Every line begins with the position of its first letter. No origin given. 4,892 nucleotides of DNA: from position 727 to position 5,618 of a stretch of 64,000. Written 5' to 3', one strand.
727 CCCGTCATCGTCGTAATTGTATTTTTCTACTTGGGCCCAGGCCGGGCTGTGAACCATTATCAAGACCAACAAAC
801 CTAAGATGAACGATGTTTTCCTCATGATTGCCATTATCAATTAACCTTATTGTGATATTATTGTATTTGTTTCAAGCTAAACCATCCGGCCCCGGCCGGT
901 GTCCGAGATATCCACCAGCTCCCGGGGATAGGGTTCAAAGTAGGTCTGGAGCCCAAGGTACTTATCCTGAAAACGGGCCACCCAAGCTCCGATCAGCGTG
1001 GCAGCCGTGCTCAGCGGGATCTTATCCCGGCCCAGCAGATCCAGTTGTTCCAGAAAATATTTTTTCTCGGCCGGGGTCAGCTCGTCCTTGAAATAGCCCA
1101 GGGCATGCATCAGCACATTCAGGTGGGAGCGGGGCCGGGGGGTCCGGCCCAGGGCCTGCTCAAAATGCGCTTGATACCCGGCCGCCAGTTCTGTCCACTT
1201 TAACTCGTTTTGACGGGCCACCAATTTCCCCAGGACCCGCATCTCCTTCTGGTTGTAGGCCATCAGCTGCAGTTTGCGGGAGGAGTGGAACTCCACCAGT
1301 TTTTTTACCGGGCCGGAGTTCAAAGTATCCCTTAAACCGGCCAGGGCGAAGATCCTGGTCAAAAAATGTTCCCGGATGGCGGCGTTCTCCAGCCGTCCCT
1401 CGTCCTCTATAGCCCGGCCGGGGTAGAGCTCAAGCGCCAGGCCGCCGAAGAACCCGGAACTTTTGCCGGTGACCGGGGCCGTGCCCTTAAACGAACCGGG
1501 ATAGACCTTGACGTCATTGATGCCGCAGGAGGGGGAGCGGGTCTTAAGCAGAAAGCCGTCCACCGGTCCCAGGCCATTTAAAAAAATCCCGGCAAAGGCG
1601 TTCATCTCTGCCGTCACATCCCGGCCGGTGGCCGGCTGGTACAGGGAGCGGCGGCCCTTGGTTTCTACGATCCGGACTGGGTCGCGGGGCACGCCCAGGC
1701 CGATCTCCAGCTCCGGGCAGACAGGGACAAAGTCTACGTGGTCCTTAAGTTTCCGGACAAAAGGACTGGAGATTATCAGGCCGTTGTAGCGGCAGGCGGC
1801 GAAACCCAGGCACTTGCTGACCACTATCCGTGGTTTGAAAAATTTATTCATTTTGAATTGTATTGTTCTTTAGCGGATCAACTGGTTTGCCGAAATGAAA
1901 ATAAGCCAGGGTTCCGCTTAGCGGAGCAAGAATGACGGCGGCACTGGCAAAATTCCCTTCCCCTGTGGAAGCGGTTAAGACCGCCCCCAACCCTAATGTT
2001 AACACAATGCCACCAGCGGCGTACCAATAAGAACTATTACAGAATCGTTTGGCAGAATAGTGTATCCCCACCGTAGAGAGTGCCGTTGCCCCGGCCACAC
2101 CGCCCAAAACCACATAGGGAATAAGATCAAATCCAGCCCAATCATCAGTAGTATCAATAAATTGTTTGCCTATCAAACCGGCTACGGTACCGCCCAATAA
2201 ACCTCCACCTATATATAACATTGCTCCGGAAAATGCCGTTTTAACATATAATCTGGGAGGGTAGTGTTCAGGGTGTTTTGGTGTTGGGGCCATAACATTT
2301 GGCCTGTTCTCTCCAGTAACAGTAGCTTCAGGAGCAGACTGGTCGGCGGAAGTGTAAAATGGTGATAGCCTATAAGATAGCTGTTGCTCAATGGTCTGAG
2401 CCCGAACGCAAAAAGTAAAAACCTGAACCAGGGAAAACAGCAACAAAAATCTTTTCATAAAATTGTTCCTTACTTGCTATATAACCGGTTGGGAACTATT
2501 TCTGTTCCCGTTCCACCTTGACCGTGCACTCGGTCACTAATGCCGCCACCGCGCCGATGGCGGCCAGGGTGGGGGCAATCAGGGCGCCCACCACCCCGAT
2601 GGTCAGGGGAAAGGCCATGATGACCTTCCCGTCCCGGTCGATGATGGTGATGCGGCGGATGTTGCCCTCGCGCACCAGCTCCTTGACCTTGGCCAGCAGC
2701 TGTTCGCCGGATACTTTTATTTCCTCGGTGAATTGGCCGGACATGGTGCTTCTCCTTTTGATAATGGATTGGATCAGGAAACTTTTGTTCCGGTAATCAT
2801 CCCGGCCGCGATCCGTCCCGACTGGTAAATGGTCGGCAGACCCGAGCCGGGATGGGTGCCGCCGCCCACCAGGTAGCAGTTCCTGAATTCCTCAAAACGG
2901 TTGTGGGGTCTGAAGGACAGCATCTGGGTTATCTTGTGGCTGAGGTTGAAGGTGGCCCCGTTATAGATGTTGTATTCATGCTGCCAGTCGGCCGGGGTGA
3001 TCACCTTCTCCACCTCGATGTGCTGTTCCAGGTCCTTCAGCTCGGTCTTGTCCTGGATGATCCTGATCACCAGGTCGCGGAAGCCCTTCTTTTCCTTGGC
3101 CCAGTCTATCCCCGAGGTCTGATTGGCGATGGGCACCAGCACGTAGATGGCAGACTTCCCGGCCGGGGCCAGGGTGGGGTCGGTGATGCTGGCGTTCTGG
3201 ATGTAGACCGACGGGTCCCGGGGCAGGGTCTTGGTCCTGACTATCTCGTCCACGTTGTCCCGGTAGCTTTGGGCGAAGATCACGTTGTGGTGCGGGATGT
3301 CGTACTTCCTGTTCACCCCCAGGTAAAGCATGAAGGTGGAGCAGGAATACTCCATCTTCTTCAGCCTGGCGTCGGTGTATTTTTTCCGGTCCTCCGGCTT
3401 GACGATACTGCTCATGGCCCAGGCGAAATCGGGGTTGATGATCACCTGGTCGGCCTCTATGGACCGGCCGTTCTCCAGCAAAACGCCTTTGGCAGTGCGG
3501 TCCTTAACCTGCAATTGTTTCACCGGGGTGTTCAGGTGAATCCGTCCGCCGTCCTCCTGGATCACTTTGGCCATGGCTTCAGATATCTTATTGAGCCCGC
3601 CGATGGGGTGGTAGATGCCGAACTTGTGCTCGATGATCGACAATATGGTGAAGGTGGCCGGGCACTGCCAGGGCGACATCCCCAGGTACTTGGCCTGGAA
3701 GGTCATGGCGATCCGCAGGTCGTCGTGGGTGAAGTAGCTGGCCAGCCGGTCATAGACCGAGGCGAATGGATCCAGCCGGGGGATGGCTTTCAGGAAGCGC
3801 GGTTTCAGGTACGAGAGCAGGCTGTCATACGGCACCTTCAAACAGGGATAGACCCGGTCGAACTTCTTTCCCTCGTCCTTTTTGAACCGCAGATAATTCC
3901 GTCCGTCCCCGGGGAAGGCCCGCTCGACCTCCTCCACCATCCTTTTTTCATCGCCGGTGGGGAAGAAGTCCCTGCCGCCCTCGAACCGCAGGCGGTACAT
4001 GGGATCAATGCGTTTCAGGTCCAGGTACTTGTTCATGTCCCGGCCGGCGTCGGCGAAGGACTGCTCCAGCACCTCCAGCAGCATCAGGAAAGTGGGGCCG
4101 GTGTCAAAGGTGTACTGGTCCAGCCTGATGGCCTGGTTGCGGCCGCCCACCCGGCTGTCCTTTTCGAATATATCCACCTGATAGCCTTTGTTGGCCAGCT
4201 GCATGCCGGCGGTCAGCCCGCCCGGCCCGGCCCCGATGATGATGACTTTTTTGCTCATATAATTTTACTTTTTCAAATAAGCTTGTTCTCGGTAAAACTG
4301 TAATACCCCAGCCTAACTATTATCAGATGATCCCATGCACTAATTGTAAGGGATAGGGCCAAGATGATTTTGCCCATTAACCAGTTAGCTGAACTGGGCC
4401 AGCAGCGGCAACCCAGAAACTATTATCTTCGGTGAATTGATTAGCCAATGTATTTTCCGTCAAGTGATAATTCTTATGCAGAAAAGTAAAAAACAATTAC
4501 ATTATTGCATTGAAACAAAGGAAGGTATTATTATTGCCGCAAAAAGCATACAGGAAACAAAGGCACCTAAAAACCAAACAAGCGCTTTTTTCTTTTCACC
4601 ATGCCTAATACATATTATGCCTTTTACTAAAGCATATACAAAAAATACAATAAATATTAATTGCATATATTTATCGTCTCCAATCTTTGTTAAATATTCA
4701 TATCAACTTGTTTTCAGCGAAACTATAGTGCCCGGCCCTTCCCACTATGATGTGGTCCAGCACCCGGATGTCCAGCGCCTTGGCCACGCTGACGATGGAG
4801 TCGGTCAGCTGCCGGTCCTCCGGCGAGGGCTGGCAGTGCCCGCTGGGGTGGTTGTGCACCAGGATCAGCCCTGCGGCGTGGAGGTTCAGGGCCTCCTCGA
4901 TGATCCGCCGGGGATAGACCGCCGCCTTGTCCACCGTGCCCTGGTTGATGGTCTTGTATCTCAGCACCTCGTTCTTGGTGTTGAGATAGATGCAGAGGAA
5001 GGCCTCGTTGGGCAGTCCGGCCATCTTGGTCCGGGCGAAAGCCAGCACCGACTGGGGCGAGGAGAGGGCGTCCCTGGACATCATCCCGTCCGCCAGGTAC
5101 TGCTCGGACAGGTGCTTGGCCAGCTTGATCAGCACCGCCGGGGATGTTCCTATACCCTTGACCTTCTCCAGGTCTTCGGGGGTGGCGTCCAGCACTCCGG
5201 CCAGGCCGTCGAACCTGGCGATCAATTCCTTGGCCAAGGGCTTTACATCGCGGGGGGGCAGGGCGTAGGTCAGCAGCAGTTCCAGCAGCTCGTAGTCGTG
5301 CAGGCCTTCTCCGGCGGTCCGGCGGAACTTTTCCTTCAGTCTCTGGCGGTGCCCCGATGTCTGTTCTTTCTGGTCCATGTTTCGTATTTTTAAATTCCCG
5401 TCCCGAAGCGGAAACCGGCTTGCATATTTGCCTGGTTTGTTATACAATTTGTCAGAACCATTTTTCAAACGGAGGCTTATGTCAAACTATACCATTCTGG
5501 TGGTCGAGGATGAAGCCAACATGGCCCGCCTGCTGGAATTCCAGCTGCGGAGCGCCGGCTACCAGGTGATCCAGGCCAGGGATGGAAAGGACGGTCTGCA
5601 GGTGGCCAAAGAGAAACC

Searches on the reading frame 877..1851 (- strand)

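Call 45: search_protein_families(library=pfam, proteins=[window:877-1851:-], max_evalue=0.001)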
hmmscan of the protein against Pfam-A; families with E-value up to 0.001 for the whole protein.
window:877-1851:- (324 aa): 2 families
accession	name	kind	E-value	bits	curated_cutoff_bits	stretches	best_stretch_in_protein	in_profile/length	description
PF08349.16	DUF1722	-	9.5e-38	129.5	22.5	1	193-309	1-117/117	Protein of unknown function (DUF1722)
PF04463.17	2-thiour_desulf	-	1.8e-33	116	34.7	1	9-149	1-139/141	2-thiouracil desulfurase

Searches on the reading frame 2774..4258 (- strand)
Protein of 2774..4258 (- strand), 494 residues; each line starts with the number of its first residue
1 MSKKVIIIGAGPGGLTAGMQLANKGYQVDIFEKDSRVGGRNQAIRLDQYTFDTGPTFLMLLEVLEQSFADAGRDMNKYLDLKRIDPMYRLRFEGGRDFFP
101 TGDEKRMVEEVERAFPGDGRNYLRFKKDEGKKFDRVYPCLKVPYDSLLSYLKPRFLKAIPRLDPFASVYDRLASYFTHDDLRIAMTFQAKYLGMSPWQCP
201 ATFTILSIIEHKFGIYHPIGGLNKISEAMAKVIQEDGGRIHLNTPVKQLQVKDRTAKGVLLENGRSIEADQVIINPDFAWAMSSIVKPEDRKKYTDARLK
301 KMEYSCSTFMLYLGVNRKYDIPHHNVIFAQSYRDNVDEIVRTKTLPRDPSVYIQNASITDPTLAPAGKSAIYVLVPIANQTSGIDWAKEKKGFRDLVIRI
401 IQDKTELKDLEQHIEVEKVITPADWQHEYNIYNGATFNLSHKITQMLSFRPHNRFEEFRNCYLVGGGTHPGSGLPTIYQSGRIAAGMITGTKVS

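Call 45: search_protein_families(library=pfam, proteins=[window:2774-4258:-], max_evalue=0.001)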
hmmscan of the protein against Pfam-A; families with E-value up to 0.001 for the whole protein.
window:2774-4258:- (494 aa): 13 families
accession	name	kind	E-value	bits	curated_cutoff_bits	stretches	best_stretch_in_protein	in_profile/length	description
PF01593.30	Amino_oxidase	-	3.8e-26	92.8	19.8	1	13-486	2-440/443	Flavin containing amine oxidoreductase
PF13450.12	NAD_binding_8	-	8e-13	48.9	21.9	1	7-60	1-54/68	NAD(P)-binding Rossmann-like domain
PF07992.20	Pyr_redox_2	-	1.3e-10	41.7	26.1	1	3-35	1-33/291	Pyridine nucleotide-disulphide oxidoreductase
PF01266.30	DAO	-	5.6e-10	39.7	27.9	1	4-44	1-45/353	FAD dependent oxidoreductase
PF03486.20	HI0933_like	-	9.2e-09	35.5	50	1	4-38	2-36/244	HI0933-like protein Rossmann domain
PF00890.30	FAD_binding_2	-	2.6e-06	27.3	20.4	1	5-39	2-36/414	FAD binding domain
PF01946.23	Thi4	-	7e-06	25.9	26.2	1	3-39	18-55/235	Thi4 family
PF12831.13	FAD_oxidored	-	1.1e-05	25.3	27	1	5-40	2-37/416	FAD dependent oxidoreductase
PF01494.25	FAD_binding_3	-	2.3e-05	24.2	22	1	4-52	3-51/349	FAD binding domain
PF01134.28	GIDA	-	2.4e-05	24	22.1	0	4-33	1-30/391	Glucose inhibited division protein A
PF00070.33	Pyr_redox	-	3.4e-05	24.7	22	0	4-38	1-35/82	Pyridine nucleotide-disulphide oxidoreductase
PF13738.12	Pyr_redox_3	-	0.0002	21.1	30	0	6-37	1-32/305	Pyridine nucleotide-disulphide oxidoreductase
PF13454.12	NAD_binding_9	-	0.00089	19.7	21.8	0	6-46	1-43/155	FAD-NAD(P)-binding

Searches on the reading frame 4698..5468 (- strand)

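Call 45: search_protein_families(library=pfam, proteins=[window:4698-5468:-], max_evalue=0.001)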
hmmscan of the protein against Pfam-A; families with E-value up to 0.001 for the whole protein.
window:4698-5468:- (256 aa): 3 families
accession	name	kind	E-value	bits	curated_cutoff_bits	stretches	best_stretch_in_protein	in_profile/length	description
PF04002.20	RadC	-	1.9e-42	144.5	22.1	1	136-254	2-120/121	RadC-like JAB domain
PF20582.4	UPF0758_N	-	3.5e-08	33.8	27.1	1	41-110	7-75/77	UPF0758 N-terminal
PF14464.11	Prok-JAB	-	0.00071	19.9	25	0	141-226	5-94/114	Prokaryotic homologs of the JAB domain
